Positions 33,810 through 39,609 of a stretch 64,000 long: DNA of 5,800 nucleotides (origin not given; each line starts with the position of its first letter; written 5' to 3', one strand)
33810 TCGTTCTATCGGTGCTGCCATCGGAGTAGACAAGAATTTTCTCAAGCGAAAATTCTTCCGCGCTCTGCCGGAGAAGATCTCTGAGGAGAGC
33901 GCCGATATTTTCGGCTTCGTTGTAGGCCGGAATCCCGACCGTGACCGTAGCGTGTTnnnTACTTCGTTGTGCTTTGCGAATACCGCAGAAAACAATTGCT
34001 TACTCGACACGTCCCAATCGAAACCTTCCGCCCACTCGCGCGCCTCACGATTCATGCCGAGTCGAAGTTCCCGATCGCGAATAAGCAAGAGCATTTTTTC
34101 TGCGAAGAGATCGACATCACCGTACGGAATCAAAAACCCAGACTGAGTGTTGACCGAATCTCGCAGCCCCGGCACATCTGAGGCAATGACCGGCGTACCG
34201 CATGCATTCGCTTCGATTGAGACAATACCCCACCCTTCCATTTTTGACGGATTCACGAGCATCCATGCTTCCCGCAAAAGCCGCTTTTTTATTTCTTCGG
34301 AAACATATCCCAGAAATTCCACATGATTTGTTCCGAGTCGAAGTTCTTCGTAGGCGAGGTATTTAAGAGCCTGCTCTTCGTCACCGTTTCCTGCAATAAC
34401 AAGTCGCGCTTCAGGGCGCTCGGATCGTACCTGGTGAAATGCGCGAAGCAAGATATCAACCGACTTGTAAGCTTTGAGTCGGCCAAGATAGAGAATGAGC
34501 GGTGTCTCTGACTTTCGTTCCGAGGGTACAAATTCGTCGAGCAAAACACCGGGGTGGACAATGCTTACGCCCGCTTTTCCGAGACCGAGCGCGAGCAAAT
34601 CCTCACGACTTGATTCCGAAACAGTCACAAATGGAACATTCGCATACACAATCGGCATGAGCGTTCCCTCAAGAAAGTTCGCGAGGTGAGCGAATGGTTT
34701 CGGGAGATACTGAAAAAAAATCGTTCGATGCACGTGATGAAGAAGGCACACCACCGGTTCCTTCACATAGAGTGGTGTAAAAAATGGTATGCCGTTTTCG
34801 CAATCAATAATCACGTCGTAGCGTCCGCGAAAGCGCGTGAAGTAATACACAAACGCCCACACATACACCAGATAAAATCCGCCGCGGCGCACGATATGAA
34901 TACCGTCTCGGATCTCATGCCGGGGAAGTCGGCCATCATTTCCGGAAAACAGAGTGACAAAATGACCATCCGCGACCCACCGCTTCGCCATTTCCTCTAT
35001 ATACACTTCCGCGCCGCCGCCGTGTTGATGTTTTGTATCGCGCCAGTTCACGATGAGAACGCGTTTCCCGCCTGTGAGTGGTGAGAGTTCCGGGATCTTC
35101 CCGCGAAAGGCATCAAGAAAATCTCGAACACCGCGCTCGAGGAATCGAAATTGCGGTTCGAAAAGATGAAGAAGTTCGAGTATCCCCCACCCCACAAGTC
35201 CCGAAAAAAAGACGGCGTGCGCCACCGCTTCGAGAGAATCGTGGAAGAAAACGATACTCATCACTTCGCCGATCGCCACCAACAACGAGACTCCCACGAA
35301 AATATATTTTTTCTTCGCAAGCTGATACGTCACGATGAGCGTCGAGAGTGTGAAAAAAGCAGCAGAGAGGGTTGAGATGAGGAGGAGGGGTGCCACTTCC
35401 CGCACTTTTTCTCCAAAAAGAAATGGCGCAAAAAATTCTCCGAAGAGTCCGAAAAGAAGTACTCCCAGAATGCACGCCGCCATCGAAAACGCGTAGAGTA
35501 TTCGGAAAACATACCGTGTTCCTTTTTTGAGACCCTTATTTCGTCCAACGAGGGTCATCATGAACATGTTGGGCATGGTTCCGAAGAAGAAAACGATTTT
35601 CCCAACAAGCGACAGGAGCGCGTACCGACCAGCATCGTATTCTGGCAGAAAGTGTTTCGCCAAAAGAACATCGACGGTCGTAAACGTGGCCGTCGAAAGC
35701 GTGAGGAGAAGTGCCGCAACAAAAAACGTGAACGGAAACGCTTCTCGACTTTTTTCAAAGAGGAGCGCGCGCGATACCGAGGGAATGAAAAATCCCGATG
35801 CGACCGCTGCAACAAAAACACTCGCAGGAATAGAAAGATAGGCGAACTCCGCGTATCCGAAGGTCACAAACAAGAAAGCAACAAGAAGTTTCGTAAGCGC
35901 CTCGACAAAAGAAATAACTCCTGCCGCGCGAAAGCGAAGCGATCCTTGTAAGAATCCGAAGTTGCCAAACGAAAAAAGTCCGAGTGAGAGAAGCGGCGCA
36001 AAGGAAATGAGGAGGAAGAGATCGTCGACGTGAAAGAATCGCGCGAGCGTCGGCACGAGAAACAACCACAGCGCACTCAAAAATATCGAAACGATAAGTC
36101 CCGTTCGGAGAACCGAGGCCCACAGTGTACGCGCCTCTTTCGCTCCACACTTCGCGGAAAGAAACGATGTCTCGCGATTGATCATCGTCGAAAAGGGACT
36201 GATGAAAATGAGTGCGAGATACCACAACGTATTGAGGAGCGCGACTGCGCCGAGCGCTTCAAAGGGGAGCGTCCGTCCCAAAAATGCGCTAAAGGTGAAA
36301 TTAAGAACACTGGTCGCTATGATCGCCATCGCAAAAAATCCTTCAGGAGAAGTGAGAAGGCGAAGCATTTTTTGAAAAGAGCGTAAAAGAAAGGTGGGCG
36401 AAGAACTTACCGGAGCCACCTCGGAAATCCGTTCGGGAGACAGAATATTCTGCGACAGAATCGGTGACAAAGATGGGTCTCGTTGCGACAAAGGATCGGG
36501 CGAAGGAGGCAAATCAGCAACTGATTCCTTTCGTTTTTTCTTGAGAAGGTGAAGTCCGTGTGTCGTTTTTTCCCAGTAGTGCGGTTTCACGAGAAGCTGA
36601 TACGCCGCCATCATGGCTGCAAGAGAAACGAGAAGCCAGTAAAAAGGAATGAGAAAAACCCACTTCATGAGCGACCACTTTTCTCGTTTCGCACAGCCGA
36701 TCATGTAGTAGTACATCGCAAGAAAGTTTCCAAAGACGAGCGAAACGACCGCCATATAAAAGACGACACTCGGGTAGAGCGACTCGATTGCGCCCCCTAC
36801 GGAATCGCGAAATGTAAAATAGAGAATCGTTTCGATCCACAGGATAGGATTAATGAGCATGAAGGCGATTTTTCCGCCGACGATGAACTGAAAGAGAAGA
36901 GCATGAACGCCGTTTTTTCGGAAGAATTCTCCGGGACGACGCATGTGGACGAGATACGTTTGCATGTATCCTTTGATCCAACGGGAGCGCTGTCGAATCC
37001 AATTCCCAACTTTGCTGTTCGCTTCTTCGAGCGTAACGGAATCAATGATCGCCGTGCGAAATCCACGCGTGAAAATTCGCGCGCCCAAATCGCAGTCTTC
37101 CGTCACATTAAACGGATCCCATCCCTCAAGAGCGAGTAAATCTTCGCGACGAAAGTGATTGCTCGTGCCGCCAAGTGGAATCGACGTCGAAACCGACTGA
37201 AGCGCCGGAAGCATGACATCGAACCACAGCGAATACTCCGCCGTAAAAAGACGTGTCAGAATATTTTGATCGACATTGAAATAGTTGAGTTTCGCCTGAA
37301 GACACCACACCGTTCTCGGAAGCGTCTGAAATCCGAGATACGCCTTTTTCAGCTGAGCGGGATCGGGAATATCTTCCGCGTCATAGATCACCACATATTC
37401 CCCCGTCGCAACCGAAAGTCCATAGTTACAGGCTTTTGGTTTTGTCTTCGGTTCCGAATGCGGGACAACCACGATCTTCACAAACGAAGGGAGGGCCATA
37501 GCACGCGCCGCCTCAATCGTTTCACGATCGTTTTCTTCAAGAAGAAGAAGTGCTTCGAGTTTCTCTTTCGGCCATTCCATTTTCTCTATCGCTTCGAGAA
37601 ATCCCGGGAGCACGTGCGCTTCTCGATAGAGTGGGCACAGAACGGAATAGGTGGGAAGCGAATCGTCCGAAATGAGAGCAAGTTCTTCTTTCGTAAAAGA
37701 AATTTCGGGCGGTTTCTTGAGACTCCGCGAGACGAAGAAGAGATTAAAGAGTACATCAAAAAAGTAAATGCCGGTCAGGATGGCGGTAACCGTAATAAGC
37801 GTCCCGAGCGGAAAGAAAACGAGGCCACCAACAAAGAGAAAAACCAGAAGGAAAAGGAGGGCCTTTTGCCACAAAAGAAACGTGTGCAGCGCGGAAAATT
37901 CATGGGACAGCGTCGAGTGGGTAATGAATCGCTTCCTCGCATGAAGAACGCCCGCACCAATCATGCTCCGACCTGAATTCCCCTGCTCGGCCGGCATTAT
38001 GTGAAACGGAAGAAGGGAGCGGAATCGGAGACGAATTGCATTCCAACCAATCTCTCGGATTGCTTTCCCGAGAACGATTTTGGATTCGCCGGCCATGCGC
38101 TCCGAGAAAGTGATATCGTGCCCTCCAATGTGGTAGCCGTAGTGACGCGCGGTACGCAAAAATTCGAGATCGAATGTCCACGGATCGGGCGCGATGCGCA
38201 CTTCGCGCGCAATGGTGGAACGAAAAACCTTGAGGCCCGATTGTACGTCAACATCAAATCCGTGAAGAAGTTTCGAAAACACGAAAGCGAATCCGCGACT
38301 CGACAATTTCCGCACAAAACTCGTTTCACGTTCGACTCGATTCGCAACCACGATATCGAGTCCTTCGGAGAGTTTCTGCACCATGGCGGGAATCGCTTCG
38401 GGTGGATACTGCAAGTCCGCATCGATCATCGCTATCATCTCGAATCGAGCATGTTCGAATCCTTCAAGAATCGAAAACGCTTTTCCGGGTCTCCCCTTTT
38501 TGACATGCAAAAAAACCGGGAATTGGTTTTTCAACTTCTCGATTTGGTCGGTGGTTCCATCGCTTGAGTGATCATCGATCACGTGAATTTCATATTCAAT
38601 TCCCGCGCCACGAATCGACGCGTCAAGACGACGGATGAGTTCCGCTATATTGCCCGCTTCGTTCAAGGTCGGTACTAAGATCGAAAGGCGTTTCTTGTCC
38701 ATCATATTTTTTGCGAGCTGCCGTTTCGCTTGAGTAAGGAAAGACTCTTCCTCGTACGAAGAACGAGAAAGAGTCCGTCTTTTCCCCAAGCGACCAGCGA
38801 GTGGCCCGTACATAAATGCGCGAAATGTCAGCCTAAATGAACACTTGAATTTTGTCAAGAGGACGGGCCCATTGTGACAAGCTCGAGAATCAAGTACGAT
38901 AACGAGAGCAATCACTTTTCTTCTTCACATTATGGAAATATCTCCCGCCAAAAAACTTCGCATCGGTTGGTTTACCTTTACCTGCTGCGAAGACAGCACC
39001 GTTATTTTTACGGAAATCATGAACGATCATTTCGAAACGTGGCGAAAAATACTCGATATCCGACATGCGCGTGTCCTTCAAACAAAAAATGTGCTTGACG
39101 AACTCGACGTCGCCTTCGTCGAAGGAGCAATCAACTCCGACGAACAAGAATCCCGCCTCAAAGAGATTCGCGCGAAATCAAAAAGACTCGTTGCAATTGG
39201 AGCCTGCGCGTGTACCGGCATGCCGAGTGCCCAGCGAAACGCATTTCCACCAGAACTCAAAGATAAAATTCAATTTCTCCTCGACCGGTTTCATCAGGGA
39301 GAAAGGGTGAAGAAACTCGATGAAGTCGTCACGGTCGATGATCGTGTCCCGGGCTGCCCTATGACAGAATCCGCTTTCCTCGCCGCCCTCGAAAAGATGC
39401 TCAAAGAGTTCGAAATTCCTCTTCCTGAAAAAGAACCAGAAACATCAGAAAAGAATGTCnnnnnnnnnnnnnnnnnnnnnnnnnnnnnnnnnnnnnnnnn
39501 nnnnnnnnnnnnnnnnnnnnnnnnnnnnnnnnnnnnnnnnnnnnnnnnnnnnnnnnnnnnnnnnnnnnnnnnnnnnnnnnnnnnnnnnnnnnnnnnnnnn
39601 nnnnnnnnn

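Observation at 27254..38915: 11.6-kb co-directional surface-glycan operon: giant synthase, GT2, CE4 deacetylase, kinase-fold phosphotransferase, two GT-C-like membrane proteins, DUF1361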

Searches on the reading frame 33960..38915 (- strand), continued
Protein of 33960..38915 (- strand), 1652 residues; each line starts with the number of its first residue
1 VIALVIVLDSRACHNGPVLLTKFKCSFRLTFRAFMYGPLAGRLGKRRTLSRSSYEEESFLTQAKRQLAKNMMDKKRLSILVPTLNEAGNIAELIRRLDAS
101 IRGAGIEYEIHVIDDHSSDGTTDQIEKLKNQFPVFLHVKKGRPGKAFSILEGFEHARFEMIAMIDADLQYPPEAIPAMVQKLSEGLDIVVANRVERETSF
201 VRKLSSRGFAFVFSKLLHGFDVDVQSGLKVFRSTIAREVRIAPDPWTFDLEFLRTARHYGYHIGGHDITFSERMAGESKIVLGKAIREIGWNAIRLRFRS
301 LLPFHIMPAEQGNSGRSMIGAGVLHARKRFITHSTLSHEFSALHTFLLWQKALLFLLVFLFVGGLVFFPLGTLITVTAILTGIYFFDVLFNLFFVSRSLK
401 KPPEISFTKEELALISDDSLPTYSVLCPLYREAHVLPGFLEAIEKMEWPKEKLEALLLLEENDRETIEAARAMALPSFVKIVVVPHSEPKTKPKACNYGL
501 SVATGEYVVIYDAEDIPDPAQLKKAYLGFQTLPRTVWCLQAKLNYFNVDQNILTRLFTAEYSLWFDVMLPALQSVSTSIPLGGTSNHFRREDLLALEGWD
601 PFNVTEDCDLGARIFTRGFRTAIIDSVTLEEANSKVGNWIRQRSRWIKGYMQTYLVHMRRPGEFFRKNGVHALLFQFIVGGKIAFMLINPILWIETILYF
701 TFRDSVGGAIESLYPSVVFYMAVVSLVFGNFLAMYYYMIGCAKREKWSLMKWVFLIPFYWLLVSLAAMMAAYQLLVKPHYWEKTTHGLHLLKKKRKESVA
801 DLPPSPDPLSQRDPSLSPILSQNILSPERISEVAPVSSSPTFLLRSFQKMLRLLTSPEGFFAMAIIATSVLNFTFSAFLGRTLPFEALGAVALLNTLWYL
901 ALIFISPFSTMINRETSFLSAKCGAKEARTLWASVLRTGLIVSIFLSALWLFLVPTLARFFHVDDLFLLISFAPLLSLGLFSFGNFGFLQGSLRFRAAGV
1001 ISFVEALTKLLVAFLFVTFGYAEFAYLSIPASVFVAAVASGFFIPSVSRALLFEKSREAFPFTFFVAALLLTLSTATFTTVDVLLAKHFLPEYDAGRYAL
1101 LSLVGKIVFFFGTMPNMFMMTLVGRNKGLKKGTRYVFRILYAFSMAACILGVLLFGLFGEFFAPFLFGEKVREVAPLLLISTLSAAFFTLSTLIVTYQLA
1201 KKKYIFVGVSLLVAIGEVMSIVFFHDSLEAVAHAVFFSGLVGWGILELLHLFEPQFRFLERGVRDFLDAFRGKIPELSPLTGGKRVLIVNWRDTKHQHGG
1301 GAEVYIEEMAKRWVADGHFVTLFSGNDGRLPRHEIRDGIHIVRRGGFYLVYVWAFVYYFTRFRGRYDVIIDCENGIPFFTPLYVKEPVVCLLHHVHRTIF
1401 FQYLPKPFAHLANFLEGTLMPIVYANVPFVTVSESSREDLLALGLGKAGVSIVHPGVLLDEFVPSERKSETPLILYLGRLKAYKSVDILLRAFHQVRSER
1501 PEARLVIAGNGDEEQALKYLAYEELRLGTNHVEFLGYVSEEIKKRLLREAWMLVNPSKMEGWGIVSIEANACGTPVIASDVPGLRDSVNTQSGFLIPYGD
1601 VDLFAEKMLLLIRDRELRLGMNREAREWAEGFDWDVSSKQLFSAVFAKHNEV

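Call 83: list_cluster_members(proteins=[P0001, P0241])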
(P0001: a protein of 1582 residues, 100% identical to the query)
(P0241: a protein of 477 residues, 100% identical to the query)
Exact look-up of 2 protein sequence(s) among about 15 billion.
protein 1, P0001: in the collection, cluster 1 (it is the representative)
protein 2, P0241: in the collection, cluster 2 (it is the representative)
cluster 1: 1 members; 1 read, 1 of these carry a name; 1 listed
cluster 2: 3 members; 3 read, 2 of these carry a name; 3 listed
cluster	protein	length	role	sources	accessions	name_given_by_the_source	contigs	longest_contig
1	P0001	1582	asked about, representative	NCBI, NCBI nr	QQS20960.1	MAG: glycosyltransferase [Candidatus Moraniibacteriota bacterium] | MAG: glycosyltransferase [Candidatus Moranbacteria bacterium]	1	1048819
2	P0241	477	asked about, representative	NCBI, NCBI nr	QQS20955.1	MAG: hypothetical protein IPL87_00135 [Candidatus Moraniibacteriota bacterium] | MAG: hypothetical protein IPL87_00135 [Candidatus Moranbacteria bacterium]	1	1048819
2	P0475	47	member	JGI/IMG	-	hypothetical protein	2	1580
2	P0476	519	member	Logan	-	-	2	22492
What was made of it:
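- Checked: The public record has seven consecutive proteins (QQS20955-QQS20960 plus DUF1361; call 83).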

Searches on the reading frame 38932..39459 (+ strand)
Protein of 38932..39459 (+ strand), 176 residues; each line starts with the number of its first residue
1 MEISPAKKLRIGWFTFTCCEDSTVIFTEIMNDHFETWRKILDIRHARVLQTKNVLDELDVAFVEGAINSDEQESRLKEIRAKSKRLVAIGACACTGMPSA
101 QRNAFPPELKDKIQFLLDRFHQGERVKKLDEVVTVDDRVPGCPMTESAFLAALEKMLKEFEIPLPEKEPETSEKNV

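Call 7: search_protein_families(library=pfam, proteins=[window:38932-39459:+], max_evalue=0.01)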
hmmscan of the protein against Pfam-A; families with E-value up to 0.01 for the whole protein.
window:38932-39459:+ (176 aa): 1 family
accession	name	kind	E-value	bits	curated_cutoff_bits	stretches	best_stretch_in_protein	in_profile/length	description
PF01058.29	Oxidored_q6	-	5.8e-20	71.7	27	1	22-155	4-127/128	NADH ubiquinone oxidoreductase, 20 Kd subunit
